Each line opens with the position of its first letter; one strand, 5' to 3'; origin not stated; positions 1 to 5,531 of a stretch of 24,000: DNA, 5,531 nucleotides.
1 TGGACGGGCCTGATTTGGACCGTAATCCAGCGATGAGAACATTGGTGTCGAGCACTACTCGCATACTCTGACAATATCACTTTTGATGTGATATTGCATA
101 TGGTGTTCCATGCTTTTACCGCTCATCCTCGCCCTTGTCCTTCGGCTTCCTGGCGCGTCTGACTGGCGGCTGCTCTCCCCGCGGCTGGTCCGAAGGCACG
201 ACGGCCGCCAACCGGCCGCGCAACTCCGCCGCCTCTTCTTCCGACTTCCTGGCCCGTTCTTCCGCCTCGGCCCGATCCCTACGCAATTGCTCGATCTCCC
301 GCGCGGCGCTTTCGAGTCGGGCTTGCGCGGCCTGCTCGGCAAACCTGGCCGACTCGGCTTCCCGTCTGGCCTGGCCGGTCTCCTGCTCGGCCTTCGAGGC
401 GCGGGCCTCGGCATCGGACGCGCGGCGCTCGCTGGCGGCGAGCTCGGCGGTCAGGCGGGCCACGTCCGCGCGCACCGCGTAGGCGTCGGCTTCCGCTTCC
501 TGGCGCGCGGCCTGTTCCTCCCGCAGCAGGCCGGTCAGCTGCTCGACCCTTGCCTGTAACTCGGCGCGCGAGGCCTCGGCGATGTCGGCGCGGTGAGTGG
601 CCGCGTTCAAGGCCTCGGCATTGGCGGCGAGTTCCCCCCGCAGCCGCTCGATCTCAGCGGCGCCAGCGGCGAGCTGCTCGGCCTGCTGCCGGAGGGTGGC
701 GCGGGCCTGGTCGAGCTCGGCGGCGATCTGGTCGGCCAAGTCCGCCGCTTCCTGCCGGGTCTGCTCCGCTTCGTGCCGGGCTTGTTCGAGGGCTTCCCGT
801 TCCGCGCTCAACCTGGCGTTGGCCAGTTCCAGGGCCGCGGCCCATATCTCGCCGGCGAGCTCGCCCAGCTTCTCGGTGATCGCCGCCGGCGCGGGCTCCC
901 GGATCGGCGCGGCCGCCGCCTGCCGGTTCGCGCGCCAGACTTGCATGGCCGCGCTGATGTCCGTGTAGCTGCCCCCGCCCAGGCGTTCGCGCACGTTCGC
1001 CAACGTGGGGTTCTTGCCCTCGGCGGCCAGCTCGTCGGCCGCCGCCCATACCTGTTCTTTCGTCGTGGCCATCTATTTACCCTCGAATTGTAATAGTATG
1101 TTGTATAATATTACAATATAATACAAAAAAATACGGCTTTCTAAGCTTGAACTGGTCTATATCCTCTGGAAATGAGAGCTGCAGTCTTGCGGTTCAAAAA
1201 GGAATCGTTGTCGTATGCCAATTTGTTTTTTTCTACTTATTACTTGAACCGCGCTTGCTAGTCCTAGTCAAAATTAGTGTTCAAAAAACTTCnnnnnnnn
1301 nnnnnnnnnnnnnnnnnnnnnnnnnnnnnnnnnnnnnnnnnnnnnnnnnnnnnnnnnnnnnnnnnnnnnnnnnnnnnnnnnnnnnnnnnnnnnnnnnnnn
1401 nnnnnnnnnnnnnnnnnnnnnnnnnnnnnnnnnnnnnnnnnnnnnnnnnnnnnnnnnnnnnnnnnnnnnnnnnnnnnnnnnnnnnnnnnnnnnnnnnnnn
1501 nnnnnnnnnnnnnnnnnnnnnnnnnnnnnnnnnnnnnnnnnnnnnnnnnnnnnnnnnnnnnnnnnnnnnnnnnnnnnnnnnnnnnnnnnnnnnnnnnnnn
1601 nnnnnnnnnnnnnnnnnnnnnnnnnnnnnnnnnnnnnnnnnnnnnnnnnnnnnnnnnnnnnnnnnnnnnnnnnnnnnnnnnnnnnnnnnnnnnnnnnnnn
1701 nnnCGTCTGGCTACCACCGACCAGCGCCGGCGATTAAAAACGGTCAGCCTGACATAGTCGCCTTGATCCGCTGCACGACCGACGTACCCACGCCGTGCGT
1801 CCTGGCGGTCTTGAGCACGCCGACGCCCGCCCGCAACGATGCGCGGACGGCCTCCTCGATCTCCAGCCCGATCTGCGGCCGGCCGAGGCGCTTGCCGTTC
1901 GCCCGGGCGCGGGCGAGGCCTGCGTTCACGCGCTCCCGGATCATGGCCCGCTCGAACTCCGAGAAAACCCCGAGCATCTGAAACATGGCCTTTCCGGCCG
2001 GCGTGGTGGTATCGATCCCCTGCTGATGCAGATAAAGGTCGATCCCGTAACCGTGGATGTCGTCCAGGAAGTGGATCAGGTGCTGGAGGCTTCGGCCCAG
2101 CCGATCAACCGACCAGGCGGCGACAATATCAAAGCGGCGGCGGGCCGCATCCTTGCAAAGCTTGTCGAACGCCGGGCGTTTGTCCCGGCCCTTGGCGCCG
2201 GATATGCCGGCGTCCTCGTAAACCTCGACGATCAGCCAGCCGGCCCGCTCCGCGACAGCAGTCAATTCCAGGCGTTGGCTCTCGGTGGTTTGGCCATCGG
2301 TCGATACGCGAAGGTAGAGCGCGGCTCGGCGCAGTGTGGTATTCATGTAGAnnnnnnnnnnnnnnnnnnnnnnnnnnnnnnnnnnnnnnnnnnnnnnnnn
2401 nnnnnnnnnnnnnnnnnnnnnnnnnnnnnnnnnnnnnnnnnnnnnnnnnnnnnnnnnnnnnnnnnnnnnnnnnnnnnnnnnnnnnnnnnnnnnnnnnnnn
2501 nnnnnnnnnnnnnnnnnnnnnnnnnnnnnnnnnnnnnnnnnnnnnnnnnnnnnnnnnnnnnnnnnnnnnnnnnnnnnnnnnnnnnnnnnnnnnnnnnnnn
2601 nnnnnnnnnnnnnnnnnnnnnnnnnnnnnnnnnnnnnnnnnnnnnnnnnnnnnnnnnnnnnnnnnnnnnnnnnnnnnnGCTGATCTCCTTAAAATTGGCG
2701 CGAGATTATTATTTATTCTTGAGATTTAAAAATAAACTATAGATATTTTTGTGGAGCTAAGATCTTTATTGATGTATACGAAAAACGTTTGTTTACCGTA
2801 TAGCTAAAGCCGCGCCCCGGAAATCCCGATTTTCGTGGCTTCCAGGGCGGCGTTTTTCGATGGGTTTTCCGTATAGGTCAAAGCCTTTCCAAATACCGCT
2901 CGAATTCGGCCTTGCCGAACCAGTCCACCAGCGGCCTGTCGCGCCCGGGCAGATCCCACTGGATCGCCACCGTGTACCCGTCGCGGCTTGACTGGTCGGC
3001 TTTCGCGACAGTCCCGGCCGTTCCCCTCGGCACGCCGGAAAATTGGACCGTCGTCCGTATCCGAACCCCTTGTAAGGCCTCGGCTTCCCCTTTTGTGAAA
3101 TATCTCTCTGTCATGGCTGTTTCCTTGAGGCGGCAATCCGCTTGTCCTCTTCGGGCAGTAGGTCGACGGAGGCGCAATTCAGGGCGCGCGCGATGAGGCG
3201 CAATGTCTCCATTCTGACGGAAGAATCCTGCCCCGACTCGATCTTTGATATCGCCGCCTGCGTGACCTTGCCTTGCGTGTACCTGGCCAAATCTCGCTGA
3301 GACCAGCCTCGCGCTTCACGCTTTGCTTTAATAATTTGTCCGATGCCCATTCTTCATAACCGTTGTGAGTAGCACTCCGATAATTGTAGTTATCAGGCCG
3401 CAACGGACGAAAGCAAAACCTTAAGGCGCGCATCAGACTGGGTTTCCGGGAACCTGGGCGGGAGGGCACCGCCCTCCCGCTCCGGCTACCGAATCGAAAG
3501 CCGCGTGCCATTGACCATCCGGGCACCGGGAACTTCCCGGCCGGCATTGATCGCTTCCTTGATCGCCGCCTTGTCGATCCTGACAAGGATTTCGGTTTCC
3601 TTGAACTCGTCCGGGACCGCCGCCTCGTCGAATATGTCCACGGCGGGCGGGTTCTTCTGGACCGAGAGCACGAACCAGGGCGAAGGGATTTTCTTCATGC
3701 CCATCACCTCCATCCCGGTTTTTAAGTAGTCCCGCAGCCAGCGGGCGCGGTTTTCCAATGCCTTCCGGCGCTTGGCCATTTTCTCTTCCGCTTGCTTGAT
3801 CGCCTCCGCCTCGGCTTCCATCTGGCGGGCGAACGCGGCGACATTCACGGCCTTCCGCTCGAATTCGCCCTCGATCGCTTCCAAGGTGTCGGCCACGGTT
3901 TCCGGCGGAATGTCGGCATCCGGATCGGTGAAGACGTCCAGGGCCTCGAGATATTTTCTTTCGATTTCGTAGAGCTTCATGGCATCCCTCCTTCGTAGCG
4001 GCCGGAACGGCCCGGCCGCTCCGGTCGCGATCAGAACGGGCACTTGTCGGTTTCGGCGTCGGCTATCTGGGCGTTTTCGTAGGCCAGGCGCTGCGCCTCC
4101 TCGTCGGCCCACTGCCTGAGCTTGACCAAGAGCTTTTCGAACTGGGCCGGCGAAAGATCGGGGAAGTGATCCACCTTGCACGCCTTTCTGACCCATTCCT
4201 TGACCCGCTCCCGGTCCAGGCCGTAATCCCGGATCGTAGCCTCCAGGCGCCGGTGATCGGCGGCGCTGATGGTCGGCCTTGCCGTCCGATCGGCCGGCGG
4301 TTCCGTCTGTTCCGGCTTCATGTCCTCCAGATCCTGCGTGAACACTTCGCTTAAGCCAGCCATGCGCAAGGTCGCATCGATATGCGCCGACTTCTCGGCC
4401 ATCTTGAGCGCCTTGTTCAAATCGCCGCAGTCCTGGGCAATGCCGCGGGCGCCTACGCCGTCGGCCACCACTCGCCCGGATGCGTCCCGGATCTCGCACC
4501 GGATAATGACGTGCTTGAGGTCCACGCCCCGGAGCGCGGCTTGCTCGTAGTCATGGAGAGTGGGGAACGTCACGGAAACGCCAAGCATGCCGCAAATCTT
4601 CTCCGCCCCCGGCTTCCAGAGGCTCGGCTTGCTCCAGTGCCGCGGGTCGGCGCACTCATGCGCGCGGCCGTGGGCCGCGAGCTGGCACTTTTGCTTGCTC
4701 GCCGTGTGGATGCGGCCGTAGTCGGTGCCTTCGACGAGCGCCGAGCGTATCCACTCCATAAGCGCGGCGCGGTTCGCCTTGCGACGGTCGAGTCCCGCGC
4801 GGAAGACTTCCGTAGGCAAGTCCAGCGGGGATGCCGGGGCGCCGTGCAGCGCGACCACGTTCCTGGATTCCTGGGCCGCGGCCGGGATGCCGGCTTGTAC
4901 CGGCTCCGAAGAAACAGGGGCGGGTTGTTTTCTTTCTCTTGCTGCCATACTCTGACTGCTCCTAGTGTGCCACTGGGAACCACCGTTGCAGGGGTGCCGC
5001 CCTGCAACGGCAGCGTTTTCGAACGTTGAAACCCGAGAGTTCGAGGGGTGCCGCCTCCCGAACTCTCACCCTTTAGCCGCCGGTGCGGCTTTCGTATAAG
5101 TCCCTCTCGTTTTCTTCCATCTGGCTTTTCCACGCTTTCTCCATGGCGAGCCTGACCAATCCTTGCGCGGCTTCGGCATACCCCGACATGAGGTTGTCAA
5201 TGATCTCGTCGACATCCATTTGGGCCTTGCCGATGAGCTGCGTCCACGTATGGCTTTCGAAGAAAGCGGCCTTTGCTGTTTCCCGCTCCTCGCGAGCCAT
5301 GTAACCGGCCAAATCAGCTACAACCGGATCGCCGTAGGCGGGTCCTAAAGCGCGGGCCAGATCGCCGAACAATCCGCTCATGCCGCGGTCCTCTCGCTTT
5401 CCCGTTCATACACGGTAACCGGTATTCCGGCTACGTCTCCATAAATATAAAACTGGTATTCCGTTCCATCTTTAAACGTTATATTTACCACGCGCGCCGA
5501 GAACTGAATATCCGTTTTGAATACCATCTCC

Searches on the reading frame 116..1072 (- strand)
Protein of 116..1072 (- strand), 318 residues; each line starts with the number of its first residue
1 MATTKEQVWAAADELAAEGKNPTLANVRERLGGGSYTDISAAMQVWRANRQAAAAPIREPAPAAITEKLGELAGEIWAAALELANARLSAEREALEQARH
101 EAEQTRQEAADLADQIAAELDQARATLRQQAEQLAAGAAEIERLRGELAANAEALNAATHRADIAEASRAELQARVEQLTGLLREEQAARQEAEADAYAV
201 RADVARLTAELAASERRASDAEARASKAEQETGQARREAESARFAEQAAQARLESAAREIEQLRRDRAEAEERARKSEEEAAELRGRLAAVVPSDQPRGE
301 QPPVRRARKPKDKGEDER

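Call 16: search_protein_families(library=pfam, proteins=[window:116-1072:-], max_evalue=0.01)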
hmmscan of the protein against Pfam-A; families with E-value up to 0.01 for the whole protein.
window:116-1072:- (318 aa): 1 family
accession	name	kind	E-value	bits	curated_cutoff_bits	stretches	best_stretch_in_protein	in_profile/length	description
PF11740.13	KfrA_N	-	4.9e-28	98.5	26.1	1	4-120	1-113/113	Plasmid replication region DNA-binding N-term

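Call 93: find_encoding_contigs(protein=window:116-1072:-, flank=10000, max_places=2)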
Protein window:116-1072:- (318 aa): 2 contigs read that carry it; 2 places shown.
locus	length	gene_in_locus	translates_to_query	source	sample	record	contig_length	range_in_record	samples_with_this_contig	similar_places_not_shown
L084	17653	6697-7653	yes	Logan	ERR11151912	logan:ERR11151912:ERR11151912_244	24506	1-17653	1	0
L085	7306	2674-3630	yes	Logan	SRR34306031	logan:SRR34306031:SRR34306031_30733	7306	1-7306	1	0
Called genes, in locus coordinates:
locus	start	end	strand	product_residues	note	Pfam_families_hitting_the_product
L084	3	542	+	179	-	?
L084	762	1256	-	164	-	-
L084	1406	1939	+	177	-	-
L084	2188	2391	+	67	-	-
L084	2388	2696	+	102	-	-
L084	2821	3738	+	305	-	-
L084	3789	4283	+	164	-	PF05565:Sipho_Gp157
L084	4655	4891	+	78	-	-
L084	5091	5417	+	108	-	-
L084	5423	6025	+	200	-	PF00239:Resolvase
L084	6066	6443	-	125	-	-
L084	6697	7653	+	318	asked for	-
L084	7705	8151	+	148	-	PF13470:PIN_3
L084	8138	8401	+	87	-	-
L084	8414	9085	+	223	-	PF02586:SRAP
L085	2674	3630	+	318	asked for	-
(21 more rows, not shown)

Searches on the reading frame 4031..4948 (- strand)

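Call 16: search_protein_families(library=pfam, proteins=[window:4031-4948:-], max_evalue=0.01)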
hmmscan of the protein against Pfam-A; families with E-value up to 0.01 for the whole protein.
window:4031-4948:- (305 aa): 1 family
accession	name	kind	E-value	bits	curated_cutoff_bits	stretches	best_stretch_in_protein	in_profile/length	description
PF06252.17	GemA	-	0.0097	17.3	27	0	205-281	32-117/119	Bacteriophage Mu, GemA protein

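Call 61: search_protein_families(library=padloc, proteins=[window:4031-4948:-], max_evalue=0.01)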
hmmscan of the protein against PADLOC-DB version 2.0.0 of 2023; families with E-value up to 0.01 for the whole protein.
window:4031-4948:- (305 aa): 0 families

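Call 90: search_protein_families(library=phrogs, proteins=[window:4031-4948:-], max_evalue=0.001)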
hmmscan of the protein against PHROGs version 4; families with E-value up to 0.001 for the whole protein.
window:4031-4948:- (305 aa): 1 family
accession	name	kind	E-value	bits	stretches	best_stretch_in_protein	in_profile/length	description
phrog_10048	-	unknown function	2.4e-20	73.9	1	106-224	56-184/273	-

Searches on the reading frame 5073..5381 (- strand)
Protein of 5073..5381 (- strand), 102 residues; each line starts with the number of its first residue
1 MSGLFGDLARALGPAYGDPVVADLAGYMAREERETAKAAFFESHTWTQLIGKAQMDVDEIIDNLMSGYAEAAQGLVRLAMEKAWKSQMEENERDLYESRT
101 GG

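Call 16: search_protein_families(library=pfam, proteins=[window:5073-5381:-], max_evalue=0.01)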
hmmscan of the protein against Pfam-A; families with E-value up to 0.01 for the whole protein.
window:5073-5381:- (102 aa): 1 family
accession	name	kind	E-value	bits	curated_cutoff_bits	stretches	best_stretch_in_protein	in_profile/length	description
PF10094.14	DUF2332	-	0.004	17.1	25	1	20-91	240-305/334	Uncharacterized protein conserved in bacteria (DUF2332)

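Call 61: search_protein_families(library=padloc, proteins=[window:5073-5381:-], max_evalue=0.01)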
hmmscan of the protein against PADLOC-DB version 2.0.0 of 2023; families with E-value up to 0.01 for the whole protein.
window:5073-5381:- (102 aa): 0 families

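Call 90: search_protein_families(library=phrogs, proteins=[window:5073-5381:-], max_evalue=0.001)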
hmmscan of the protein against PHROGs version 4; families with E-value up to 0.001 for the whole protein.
window:5073-5381:- (102 aa): 0 families
